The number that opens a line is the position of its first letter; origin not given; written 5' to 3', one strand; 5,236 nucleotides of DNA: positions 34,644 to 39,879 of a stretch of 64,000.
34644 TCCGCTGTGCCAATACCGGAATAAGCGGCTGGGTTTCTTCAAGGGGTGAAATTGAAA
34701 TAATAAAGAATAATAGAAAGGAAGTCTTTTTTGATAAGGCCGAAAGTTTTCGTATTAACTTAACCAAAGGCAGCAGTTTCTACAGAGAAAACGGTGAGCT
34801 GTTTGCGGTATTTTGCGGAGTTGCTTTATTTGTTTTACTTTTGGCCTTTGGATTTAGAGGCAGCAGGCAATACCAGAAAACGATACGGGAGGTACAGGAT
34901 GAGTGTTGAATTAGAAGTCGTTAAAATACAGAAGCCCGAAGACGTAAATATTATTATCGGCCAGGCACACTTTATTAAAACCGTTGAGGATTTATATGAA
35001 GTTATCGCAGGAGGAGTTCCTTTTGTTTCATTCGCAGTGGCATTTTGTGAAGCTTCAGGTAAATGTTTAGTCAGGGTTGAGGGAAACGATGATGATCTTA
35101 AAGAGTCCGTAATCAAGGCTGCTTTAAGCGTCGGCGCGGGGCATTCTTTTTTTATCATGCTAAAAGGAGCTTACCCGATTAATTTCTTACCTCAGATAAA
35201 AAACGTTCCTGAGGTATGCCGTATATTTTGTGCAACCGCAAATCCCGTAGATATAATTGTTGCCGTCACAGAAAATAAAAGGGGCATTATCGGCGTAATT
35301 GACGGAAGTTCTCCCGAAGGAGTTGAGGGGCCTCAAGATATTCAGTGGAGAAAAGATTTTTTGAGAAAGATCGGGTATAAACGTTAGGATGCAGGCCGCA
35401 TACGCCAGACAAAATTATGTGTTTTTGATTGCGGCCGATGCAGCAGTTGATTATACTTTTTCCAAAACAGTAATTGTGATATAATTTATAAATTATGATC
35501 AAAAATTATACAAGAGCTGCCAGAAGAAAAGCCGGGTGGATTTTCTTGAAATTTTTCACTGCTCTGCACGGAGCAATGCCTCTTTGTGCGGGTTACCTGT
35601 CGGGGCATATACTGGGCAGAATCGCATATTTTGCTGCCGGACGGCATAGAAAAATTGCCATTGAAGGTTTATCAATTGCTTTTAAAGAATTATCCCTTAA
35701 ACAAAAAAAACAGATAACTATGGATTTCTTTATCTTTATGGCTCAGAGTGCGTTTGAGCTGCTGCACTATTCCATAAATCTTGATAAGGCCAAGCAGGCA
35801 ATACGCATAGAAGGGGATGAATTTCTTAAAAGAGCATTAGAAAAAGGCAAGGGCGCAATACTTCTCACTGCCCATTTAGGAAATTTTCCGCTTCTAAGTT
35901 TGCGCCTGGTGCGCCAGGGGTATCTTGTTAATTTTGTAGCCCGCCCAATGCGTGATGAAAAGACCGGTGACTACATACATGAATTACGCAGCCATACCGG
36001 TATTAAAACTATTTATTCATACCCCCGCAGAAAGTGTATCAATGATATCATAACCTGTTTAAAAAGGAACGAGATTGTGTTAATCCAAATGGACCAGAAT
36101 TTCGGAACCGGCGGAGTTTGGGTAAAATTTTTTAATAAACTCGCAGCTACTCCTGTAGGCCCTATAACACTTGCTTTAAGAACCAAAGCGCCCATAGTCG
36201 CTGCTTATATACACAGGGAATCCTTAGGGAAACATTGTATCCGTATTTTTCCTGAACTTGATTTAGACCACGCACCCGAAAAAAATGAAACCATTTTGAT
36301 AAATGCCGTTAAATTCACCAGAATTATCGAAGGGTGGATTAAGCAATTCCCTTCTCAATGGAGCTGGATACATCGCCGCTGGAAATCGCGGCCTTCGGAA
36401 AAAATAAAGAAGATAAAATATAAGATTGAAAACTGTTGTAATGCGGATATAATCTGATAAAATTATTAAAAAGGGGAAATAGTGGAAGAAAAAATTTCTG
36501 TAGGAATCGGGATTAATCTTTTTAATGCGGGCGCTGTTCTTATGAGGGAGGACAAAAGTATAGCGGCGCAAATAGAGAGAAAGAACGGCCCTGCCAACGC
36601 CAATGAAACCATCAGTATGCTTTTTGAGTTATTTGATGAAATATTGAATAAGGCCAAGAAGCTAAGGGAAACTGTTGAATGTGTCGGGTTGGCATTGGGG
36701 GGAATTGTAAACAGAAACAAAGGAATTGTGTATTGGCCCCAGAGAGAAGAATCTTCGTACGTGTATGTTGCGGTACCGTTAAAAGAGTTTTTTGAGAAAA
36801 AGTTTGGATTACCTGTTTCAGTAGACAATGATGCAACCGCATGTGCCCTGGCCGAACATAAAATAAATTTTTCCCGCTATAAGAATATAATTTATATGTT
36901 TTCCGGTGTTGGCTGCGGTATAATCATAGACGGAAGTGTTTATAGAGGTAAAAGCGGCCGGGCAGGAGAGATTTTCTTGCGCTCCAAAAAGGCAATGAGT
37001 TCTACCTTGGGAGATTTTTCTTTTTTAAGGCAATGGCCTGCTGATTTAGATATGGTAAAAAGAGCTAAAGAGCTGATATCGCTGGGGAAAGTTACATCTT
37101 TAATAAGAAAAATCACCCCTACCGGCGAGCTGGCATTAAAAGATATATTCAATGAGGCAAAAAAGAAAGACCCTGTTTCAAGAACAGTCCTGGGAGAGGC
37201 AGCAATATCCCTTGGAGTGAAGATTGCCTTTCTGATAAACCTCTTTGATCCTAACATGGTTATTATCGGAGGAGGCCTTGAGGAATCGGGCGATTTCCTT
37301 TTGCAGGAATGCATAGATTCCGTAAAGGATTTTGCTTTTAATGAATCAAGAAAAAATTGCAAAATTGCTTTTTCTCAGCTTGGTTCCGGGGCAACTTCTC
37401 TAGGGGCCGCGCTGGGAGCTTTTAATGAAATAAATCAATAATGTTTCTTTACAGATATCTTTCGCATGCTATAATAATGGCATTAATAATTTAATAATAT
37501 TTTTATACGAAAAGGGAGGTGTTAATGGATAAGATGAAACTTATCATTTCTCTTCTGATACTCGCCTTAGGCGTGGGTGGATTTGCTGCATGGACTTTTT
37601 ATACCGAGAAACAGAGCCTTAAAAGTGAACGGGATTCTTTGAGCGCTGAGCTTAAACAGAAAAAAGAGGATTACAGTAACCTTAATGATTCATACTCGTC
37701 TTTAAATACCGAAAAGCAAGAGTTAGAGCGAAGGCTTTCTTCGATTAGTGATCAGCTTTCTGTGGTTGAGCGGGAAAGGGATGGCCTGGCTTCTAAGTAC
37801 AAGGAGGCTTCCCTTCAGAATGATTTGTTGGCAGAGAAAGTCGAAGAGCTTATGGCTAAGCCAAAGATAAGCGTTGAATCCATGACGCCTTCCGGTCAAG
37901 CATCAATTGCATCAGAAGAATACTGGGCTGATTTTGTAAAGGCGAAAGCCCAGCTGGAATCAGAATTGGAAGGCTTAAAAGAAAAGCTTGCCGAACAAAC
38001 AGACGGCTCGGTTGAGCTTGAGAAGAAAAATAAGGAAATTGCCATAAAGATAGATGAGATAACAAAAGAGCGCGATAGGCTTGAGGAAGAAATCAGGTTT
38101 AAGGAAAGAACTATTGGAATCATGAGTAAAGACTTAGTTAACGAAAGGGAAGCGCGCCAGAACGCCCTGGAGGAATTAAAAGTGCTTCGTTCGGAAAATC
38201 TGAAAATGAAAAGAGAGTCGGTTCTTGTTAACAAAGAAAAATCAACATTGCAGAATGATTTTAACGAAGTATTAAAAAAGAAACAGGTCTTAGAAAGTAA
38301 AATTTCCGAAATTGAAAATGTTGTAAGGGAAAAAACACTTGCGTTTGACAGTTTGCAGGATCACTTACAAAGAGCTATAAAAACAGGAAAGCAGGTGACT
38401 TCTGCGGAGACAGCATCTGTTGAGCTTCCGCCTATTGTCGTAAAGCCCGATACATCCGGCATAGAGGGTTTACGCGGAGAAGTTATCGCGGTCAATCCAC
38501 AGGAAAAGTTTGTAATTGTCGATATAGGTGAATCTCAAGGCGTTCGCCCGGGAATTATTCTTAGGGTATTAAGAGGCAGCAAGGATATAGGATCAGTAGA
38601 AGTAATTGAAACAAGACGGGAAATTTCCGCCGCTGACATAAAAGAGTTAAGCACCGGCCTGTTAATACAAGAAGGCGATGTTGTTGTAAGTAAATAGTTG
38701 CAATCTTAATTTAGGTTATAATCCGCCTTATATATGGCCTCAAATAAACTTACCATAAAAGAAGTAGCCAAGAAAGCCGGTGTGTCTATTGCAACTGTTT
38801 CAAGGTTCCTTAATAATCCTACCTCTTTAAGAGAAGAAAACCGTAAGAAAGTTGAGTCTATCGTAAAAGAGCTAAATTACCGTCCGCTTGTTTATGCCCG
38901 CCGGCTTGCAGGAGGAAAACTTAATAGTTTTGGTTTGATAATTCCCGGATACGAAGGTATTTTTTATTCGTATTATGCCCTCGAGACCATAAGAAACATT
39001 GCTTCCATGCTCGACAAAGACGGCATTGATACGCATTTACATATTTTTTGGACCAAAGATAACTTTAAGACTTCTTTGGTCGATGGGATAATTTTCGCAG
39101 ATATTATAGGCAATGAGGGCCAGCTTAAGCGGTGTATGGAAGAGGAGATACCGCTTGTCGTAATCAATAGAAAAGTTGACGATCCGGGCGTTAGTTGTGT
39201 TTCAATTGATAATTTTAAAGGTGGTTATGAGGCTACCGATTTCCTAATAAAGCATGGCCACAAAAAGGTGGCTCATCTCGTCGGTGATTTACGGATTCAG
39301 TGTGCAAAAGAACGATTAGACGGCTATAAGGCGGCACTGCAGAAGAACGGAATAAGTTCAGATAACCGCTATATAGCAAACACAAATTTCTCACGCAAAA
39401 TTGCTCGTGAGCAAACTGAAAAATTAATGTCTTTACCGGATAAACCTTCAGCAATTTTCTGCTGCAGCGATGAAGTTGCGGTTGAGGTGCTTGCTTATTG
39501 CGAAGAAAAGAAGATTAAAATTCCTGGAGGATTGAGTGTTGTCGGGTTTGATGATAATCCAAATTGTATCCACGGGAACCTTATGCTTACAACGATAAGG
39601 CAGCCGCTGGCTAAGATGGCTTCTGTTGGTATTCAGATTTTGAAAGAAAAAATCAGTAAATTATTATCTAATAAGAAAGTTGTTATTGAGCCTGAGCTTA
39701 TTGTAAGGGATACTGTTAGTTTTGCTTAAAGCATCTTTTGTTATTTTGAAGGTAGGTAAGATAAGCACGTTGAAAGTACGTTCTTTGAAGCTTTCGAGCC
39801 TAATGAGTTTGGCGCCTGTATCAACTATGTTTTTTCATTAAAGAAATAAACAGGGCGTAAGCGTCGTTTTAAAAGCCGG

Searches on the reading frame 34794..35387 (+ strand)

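Call 39: search_protein_families(library=pfam, proteins=[window:34794-35387:+], max_evalue=0.001)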
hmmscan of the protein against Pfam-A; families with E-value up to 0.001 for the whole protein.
window:34794-35387:+ (197 aa): 1 family
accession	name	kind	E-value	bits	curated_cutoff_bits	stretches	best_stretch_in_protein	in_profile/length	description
PF04008.19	Adenosine_kin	-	5.9e-72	240.9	25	1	43-196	1-154/154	Adenosine specific kinase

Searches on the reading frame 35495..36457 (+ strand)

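Call 40: search_protein_families(library=pfam, proteins=[window:35495-36457:+], max_evalue=0.001)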
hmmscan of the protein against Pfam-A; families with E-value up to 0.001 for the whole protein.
window:35495-36457:+ (320 aa): 1 family
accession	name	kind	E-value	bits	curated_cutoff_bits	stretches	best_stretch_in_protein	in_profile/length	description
PF03279.18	Lip_A_acyltrans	-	9.1e-34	117.4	22.3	1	14-297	16-294/295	Bacterial lipid A biosynthesis acyltransferase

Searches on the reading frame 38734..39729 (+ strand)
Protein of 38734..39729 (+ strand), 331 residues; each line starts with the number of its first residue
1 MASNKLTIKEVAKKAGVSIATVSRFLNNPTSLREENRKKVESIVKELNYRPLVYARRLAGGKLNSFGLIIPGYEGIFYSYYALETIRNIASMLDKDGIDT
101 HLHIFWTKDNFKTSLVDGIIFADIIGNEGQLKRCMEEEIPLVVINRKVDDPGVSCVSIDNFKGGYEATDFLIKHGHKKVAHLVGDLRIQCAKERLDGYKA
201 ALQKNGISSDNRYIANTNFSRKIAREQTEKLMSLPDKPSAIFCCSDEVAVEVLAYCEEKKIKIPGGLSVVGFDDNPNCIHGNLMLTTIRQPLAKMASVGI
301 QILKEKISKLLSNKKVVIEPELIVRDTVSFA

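Call 40: search_protein_families(library=pfam, proteins=[window:38734-39729:+], max_evalue=0.001)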
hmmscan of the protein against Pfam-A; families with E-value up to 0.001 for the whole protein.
window:38734-39729:+ (331 aa): 5 families
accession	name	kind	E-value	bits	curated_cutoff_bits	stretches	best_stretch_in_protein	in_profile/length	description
PF13377.12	Peripla_BP_3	-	1.6e-27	97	26.5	1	169-328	2-167/167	Periplasmic binding protein-like domain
PF00532.27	Peripla_BP_1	-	2.3e-20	73.7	22.2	1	110-281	52-232/281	Periplasmic binding proteins and sugar binding domain of LacI family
PF00356.27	LacI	-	1.5e-19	69.9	27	1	7-51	1-45/46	Bacterial regulatory proteins, lacI family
PF13407.12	Peripla_BP_4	-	8.1e-17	62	35.1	1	116-278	56-222/258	Periplasmic binding protein domain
PF01381.28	HTH_3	-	3e-05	24.4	23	1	4-36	8-40/55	Helix-turn-helix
